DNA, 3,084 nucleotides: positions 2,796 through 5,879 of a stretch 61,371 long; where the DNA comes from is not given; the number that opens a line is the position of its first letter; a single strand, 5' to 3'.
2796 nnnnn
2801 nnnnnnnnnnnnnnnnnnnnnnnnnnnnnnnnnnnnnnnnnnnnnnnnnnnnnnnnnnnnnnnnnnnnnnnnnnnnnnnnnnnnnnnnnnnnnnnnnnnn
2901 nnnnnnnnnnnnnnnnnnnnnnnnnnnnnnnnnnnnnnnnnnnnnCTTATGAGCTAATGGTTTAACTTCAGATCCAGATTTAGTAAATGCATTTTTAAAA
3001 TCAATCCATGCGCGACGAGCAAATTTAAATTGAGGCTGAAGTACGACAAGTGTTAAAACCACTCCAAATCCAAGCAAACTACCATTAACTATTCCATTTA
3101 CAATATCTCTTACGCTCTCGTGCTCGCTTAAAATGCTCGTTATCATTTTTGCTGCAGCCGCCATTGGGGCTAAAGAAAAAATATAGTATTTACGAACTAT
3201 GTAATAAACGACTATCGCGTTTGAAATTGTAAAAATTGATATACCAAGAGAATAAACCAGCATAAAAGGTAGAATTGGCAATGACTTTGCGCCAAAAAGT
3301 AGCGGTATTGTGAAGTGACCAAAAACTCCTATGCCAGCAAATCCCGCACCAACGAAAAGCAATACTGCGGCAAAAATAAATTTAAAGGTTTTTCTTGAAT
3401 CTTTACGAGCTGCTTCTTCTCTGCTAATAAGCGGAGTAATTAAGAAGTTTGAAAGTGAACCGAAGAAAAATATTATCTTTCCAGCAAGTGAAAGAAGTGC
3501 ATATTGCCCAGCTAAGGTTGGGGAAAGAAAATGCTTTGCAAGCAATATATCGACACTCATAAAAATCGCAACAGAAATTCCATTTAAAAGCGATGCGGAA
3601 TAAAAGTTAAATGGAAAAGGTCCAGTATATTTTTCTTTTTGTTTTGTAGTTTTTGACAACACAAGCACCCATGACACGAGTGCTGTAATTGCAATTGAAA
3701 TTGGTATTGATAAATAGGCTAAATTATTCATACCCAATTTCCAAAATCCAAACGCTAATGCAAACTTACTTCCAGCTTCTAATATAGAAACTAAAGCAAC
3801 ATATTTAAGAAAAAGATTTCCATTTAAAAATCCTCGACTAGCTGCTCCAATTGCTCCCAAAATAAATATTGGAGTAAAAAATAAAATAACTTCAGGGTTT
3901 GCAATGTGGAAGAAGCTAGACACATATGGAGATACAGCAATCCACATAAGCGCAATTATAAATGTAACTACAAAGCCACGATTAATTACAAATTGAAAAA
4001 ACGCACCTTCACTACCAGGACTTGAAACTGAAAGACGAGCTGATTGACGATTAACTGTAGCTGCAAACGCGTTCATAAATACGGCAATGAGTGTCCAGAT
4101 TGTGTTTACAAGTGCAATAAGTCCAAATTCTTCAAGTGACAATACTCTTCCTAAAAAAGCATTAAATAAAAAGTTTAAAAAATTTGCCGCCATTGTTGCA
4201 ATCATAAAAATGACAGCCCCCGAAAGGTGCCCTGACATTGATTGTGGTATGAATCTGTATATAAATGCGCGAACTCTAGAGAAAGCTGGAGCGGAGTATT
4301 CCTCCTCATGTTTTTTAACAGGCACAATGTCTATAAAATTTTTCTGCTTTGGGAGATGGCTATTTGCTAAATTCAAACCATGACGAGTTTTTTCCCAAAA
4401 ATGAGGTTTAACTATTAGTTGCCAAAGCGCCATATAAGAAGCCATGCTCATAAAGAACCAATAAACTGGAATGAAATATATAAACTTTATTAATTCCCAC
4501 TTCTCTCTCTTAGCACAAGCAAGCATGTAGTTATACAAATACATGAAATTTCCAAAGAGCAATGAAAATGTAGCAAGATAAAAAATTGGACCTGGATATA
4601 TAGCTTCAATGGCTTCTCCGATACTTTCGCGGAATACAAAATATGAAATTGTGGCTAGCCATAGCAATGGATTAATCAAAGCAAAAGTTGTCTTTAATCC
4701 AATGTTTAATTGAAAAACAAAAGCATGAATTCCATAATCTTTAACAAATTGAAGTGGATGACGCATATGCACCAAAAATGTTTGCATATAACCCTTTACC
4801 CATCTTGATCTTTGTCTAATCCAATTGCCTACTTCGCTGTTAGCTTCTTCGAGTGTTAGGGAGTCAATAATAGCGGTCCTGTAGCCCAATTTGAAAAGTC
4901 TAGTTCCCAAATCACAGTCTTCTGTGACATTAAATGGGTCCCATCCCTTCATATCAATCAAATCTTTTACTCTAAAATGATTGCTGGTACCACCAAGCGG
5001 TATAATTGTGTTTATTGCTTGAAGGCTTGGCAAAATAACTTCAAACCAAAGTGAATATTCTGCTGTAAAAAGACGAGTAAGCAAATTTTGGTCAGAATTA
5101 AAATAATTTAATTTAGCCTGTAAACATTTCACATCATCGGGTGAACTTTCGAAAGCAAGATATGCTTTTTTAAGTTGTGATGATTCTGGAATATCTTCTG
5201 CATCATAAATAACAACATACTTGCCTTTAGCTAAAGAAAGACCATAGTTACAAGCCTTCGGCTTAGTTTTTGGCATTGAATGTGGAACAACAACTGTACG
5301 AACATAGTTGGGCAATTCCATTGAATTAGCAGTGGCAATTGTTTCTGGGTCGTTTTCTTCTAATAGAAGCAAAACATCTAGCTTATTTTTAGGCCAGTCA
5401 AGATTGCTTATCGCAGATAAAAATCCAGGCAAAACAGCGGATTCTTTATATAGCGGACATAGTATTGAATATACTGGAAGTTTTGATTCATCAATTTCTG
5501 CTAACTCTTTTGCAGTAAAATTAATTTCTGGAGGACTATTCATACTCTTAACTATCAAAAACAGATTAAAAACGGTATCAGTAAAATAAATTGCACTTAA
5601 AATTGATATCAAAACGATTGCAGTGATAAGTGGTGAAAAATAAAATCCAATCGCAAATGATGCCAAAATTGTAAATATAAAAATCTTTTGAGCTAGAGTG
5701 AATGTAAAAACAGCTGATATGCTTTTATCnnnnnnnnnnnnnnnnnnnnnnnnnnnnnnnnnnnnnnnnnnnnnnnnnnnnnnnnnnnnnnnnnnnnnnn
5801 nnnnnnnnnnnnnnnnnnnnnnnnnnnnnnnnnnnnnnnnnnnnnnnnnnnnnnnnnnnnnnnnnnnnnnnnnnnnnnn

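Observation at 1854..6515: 1553-aa single polypeptide fusing GT2, processive GT2, a Wzx/MOP-type flippase and GT4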

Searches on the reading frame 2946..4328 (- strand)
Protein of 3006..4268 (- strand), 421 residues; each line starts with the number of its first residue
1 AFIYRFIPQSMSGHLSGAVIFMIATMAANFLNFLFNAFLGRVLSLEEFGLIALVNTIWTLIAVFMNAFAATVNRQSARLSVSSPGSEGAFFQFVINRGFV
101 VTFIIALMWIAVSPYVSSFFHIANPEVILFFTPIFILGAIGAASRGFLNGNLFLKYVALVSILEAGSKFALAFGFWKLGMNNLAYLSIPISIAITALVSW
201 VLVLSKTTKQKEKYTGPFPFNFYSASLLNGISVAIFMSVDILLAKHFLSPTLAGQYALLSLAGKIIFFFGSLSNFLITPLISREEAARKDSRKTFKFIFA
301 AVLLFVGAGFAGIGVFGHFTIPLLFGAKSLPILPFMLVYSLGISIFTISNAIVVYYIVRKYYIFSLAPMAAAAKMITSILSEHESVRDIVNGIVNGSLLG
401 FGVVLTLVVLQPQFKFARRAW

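Call 26: search_solved_structures(query=A2, max_evalue=10)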
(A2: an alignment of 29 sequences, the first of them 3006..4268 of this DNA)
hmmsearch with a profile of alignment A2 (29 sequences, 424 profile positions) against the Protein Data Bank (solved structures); distinct sequences matched with E-value up to 10: 1.
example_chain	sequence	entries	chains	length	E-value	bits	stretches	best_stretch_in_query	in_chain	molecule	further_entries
6tpg_A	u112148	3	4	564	0.043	16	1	258-356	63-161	Orexin receptor type 2,GlgA glycogen synthase,Hypocretin receptor-2 | Orexin receptor type 2,GlgA glycogen synthase,Orexin receptor type 2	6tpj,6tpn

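Call 27: search_protein_families(library=pfam, alignment_id=A2, max_evalue=0.01)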
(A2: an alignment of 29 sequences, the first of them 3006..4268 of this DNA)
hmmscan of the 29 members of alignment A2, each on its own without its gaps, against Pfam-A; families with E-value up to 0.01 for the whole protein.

A. member 1, window:3006-4268:- (421 aa): 1 family
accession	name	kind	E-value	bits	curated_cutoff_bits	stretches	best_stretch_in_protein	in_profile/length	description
PF01943.22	Polysacc_synt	-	9.8e-07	28.9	28.2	1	16-239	3-212/274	Polysaccharide biosynthesis protein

B. families by the number of members that match (of 29 scanned): 4 families
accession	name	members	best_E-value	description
PF01943.22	Polysacc_synt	9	4.9e-11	Polysaccharide biosynthesis protein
PF01554.23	MatE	2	1.6e-06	MatE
PF13440.11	Polysacc_synt_3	1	3e-08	Polysaccharide biosynthesis protein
PF20872.2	MalF_N_TM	1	0.00021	MalF, N-terminal region, transmembrane helices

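Call 39: predict_structure(alignment_id=A3)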
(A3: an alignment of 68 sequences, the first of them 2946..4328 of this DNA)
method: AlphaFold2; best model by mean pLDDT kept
length: 461 residues; sequences in the alignment: 68
mean_pLDDT: 91.9   pTM: 0.89
mean pLDDT of the five models: 91.9, 90.8, 90.6, 90.4, 90.2
residues with pLDDT >= 90: 372; 70-90: 63; 50-70: 9; < 50: 17
segments of 3 or more residues with pLDDT < 50: 1-10, 456-461
pLDDT, mean of each block of 10 residues (from residue 1): 45 71 84 87 94 91 86 88 97 98 96 97 97 95 93 96 98 97 97 97 95 98 93 94 97 95 93 93 94 95 97 96 97 97 93 98 98 98 97 98 98 98 97 88 85 50 38
secondary structure, 60 per line:
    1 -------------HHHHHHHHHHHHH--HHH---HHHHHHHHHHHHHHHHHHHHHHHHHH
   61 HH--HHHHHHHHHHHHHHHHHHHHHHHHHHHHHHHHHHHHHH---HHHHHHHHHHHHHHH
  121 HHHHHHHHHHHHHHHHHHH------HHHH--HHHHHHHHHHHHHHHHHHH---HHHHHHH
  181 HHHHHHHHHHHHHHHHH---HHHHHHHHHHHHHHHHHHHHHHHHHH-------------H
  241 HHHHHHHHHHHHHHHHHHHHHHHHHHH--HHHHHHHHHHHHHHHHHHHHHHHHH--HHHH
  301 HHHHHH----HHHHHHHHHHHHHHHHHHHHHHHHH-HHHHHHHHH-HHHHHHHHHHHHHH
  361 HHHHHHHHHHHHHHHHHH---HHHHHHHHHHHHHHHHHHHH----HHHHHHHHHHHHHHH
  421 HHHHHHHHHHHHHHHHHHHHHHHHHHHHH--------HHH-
elements in order: H14-26 H35-62 H65-102 H106-139 H146-149 H152-170 H174-197 H201-226 H240-267 H270-294 H297-306 H311-335 H337-345 H347-378 H382-401 H406-449

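Call 41: fold_search(model_id=the predicted structure, library=pdb)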
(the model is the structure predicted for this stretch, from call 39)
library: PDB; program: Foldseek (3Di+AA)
matches with E <= 10: 423; with E <= 0.001: 50
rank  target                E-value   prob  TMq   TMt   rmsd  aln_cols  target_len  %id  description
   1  9nu5_A                5.9e-07  1.00  0.65  0.61   5.0       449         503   14  Structure of MurJ in complex with single gene lysis protein from phage PP7 (released 2026-02-11)
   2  5yck                  6.9e-07  1.00  0.72  0.74   4.1       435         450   12  Crystal structure of a MATE family protein derived from Camelina sativa at 2.3 angstrom (released 2017-09-27)
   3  6nc9                  7.8e-07  1.00  0.67  0.65  13.8       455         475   15  Lipid II flippase MurJ, outward-facing conformation (released 2019-04-17)
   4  9r10_A                1.3e-06  1.00  0.69  0.66   5.7       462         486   11  Cryo-EM structure of human MATE1 in complex with cimetidine (released 2025-11-05)
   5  9g95_A                1.4e-06  1.00  0.69  0.75   4.6       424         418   13  Lipid III flippase WzxE with NB10 nanobody in outward-facing conformation at 2.7552 A (released 2025-01-22)
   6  9ukv_A                1.5e-06  1.00  0.70  0.64   4.4       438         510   13  JM Complex - E. coli MurJ, Levivirus M lysis protein LysM (SglM) (released 2025-09-10)
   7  9nu8_A                1.5e-06  1.00  0.69  0.63   5.2       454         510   13  Structure of MurJ in complex with single gene lysis protein from phage Changjiang3 (released 2026-02-11)
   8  5y50                  1.5e-06  1.00  0.63  0.65   5.9       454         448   13  Crystal structure of eukaryotic MATE transporter AtDTX14 (released 2017-12-06)
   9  5xjj                  1.7e-06  1.00  0.69  0.71   4.6       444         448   13  Crystal structure of a MATE family protein (released 2017-09-20)
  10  3vvp_B                2.3e-06  1.00  0.63  0.69   5.1       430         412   13  Crystal structure of MATE in complex with Br-NRF (released 2013-04-03)
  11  6fv6                  2.4e-06  1.00  0.66  0.74   4.6       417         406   15  Monomer structure of the MATE family multidrug resistance transporter Aq_128 from Aquifex aeolicus in the outward-facing (released 2019-03-20)
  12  9nu4_A                2.5e-06  1.00  0.67  0.53   4.8       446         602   14  Structure of MurJ in complex with single gene lysis protein from phage M (released 2026-02-11)
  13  4mlb_A                2.6e-06  1.00  0.69  0.70   4.8       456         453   14  Reverse polarity of binding pocket suggests different function of a MOP superfamily transporter from Pyrococcus furios (released 2013-09-25)
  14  6z70_A                2.6e-06  1.00  0.65  0.67   5.1       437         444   13  Structure of the MATE family multidrug resistance transporter Aq_128 from Aquifex aeolicus in the outward-facing state (released 2021-12-01)
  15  6hfb_B                2.6e-06  1.00  0.65  0.66   5.5       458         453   14  Outward-facing conformation of a multidrug resistance MATE family transporter of the MOP superfamily. (released 2019-06-12)
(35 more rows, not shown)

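Call 43: search_protein_families(library=ncbifam, alignment_id=A2, max_evalue=0.01)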
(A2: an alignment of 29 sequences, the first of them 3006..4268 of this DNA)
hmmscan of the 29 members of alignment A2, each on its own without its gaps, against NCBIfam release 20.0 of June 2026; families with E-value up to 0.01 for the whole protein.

A. member 1, window:3006-4268:- (421 aa): 1 family
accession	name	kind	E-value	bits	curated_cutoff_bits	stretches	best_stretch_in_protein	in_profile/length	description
TIGR02900.1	spore_V_B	equivalog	0.00014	20.7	372.3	1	15-171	2-162/488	stage V sporulation protein B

B. families by the number of members that match (of 29 scanned): 3 families
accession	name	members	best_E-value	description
NF047674.1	TeichurnBiosyTuaB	1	5.4e-06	teichuronic acid biosynthesis protein TuaB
NF007773.0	PRK10459.1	1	0.00012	MOP flippase family protein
TIGR02900.1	spore_V_B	1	0.00014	stage V sporulation protein B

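Call 75: search_protein_representatives(protein=window:3006-4268:-)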
Query: 421 residues. Proteins with E-value up to 0.001 (for the whole library): 2071; up to 1e-10: 599; up to 1e-30: 128. The best 150 are listed.
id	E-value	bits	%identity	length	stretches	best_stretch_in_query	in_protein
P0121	1.6e-75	271.5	39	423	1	14-413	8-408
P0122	2.1e-75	271.1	37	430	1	15-416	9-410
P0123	7.1e-73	262.8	37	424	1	16-408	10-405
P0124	1.5e-72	261.8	41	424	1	14-410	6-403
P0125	1.2e-71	258.7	37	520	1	14-416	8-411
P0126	2.0e-70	254.7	36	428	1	16-415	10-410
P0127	2.1e-69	251.4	39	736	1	15-416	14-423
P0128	6.0e-69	249.9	37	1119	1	15-412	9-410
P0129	4.5e-67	243.7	38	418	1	14-411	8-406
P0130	1.5e-65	238.7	36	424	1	19-411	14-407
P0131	1.9e-65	238.3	37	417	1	16-401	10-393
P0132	7.7e-65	236.3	34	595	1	17-400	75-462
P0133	8.7e-65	236.2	36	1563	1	14-413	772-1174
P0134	1.4e-64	235.5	37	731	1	16-400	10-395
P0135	1.8e-64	235.1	38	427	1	18-393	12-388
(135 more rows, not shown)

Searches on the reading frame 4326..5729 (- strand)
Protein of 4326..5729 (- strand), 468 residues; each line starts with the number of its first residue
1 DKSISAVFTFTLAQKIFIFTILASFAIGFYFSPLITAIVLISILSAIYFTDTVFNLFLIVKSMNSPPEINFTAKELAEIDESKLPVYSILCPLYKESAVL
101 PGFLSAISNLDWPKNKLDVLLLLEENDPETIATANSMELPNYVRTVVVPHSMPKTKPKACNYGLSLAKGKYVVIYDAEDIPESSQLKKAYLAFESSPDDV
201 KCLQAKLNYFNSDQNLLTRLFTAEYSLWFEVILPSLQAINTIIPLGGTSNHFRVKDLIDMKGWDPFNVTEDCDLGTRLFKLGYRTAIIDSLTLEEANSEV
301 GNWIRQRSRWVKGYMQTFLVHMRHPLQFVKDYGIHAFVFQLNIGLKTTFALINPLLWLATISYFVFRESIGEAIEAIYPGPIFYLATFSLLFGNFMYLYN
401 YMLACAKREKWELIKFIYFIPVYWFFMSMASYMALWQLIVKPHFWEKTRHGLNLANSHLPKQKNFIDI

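Call 71: search_solved_structures(query=A7, max_evalue=0.01)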
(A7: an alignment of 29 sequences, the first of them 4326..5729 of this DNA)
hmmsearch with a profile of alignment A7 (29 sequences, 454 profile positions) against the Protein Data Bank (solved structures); distinct sequences matched with E-value up to 0.01: 16.
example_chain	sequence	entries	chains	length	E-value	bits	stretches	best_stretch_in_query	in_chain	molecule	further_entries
7lby_A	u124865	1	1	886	4.6e-21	78.4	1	76-376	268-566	Cellulose synthase catalytic subunit [UDP-forming]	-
9b8v_E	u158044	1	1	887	4.6e-21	78.4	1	76-376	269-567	Cellulose synthase catalytic subunit [UDP-forming]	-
9fmv_A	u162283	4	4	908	4.8e-21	78.3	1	76-376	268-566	Cellulose synthase catalytic subunit [UDP-forming]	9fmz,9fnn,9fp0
5ej1_A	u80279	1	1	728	9.3e-15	57.5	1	75-373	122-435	Putative cellulose synthase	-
4hg6_A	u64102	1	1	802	1.2e-14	57.2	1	75-373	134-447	Cellulose Synthase Subunit A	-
4p00_A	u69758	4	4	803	1.2e-14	57.2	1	75-373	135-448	Cellulose Synthase A subunit | Cellulose Synthase subunit A | Putative cellulose synthase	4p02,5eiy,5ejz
6yv7_B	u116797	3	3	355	8.6e-12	47.8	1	80-186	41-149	Glycosyl transferase, family 2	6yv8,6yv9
6yv7_A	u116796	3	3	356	8.6e-12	47.8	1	80-186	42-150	Glycosyl transferase, family 2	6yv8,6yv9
5tze_C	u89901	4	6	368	4.6e-09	38.8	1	83-201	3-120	Glycosyl transferase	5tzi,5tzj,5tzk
5tz8_A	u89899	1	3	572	8.7e-09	37.9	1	83-201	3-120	Glycosyl transferase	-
6p61_A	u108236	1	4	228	3.7e-06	29.2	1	77-183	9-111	Glycosyltransferase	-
8smm_A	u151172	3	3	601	1.3e-05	27.4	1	265-409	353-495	Hyaluronan synthase 1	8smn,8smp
9jma_A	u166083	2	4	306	0.00081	21.5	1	84-182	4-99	GalNAc(5)-diNAcBac-PP-undecaprenol beta-1,3-glucosyltransferase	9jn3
3bcv_A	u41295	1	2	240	0.0012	20.9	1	80-183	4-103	Putative glycosyltransferase protein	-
5mlz_A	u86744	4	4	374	0.0026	19.8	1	84-189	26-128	Dolichol monophosphate mannose synthase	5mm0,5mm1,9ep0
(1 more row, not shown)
